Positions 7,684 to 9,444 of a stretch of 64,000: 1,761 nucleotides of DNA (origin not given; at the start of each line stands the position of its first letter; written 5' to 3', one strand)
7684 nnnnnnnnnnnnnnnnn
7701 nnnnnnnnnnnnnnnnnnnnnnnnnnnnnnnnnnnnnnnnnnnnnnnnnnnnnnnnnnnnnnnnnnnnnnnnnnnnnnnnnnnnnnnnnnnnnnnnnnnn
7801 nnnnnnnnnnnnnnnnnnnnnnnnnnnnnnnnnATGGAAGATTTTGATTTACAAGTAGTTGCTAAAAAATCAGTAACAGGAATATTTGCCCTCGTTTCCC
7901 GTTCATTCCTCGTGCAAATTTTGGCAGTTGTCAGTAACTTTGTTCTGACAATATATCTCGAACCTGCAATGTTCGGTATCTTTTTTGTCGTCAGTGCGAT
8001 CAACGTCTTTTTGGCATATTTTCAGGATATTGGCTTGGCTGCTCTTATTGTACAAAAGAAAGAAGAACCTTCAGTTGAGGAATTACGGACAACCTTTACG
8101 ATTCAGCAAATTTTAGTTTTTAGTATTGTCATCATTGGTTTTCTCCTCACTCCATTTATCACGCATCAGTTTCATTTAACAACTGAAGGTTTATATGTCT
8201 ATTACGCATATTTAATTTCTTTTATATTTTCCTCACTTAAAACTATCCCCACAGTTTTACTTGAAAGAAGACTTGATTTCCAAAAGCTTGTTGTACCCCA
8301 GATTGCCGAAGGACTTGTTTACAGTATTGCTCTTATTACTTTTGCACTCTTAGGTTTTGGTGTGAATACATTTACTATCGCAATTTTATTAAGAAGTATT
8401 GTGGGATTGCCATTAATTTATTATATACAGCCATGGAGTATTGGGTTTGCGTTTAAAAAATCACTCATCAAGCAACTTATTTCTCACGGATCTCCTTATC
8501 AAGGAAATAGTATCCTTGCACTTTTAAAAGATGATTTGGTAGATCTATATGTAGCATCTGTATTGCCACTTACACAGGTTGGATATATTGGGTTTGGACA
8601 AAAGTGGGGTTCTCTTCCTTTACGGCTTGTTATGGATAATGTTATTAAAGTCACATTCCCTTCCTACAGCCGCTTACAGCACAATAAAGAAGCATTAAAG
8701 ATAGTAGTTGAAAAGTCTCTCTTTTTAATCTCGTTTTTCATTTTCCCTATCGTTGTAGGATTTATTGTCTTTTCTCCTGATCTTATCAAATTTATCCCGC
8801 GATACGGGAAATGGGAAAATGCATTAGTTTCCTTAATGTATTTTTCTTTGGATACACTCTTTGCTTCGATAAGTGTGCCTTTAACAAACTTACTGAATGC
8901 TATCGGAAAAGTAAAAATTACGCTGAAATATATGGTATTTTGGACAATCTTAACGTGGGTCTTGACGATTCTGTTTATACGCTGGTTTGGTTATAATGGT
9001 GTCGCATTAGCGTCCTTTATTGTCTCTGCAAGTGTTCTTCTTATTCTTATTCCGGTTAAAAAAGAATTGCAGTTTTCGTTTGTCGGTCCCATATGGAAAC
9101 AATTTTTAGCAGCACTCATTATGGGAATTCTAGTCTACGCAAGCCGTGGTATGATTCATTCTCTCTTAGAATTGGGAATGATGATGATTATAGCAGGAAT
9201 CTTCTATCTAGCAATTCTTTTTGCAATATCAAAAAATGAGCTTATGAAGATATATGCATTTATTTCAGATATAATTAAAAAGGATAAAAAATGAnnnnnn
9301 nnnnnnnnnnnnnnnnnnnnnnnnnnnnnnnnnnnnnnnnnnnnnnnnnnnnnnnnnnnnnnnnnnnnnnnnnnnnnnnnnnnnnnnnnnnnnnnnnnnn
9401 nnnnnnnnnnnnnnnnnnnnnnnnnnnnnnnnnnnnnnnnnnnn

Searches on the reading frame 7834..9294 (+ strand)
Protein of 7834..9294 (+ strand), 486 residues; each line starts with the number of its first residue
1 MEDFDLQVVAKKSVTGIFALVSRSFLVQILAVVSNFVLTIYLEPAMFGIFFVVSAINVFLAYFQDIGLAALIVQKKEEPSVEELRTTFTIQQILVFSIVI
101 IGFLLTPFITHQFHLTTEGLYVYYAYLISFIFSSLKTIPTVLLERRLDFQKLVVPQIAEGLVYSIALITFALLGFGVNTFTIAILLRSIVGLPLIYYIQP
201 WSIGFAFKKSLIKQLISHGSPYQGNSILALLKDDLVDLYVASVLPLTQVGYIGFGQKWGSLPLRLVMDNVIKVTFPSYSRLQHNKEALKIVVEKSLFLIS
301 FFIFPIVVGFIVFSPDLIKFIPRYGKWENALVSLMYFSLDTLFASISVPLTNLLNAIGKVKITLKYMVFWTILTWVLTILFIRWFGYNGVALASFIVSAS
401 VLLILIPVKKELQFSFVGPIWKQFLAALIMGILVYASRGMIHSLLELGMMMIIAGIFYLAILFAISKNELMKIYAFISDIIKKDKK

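Call 40: search_protein_families(library=pfam, proteins=[window:7834-9294:+], max_evalue=0.001)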
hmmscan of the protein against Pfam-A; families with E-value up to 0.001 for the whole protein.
window:7834-9294:+ (486 aa): 3 families
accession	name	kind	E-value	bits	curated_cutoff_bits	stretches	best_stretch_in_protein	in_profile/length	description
PF13440.11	Polysacc_synt_3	-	2.3e-40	139.1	23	1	41-321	5-283/293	Polysaccharide biosynthesis protein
PF01943.22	Polysacc_synt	-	3.2e-17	63.3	28.2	1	14-282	2-274/274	Polysaccharide biosynthesis protein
PF03023.19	MurJ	-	3.9e-08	32.8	27.4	1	80-438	52-433/451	Lipid II flippase MurJ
